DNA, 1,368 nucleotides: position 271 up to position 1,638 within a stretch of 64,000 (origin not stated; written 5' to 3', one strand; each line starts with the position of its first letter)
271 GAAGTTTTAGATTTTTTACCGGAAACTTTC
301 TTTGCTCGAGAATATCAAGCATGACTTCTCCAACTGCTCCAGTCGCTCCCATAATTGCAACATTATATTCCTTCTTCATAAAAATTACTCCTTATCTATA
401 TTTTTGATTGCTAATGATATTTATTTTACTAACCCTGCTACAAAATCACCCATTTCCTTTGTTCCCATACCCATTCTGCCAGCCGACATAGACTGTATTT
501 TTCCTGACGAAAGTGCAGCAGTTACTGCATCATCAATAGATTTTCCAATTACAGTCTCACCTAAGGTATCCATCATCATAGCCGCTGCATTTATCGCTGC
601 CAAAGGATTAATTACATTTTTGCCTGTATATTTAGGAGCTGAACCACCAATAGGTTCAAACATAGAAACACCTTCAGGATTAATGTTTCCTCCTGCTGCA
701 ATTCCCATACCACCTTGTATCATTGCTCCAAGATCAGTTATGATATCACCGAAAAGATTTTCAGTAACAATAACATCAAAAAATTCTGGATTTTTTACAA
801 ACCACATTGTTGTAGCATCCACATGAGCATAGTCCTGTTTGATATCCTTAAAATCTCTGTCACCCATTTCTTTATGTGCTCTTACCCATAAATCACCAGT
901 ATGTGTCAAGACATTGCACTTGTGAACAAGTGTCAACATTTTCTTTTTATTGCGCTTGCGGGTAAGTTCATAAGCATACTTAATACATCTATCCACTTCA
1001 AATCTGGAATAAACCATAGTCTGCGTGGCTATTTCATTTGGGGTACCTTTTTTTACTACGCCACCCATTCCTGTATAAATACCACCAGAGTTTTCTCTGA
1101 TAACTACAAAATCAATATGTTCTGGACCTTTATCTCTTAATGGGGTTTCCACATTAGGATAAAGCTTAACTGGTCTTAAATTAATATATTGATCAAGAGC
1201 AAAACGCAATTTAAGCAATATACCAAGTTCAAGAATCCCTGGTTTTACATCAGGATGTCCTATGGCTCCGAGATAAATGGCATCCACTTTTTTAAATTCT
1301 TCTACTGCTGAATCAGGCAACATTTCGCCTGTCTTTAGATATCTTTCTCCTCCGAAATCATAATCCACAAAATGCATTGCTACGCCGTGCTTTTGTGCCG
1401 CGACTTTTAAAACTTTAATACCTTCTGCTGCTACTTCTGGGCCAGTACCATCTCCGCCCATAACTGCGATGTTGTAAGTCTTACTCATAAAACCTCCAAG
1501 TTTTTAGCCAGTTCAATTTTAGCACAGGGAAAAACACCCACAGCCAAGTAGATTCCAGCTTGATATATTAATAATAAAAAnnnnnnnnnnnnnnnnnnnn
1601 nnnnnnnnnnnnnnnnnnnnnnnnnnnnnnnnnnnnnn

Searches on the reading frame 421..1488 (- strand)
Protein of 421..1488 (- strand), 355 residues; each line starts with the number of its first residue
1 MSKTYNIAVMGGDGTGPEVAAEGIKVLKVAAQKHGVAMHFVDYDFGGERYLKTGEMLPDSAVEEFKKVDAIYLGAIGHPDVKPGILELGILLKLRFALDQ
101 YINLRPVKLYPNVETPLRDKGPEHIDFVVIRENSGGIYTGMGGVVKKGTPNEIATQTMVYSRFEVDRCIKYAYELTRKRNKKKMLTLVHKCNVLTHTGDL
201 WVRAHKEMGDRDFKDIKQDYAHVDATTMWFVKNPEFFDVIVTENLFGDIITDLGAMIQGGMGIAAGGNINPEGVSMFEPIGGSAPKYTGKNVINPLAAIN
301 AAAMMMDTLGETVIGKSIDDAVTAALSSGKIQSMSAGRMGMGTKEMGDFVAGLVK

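Call 49: find_encoding_contigs(protein=window:421-1488:-, flank=10000, max_places=1)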
Protein window:421-1488:- (355 aa): 9 contigs read that carry it; 1 place shown.
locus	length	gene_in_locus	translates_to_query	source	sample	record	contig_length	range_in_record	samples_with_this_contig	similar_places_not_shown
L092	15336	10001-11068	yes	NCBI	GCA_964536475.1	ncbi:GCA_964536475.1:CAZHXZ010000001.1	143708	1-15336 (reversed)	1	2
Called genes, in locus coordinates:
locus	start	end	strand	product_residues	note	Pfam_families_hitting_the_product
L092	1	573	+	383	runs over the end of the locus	PF00248:Aldo_ket_red, PF13183:Fer4_8 (weak), PF13187:Fer4_9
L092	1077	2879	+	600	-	PF00920:ILVD_EDD_N, PF24877:ILV_EDD_C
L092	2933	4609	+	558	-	PF02776:TPP_enzyme_N, PF00205:TPP_enzyme_M, PF02775:TPP_enzyme_C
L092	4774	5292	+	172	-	PF01842:ACT, PF22629:ACT_AHAS_ss, PF13710:ACT_5, PF10369:ALS_ss_C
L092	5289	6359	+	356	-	PF00670:AdoHcyase_NAD, PF02826:2-Hacid_dh_C, PF03446:NAD_binding_2 (weak), PF03807:F420_oxidored (weak), PF07991:KARI_N, PF01450:KARI_C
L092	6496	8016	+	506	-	PF00682:HMGL-like, PF22617:HCS_D2, PF08502:LeuA_dimer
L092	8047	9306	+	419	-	PF00330:Aconitase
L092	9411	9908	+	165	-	PF06434:Aconitase_2_N (faint), PF00694:Aconitase_C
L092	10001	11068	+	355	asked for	PF00180:Iso_dh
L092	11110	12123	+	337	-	PF01118:Semialdhyde_dh, PF02774:Semialdhyde_dhC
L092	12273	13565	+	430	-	PF00206:Lyase_1, PF10397:ADSL_C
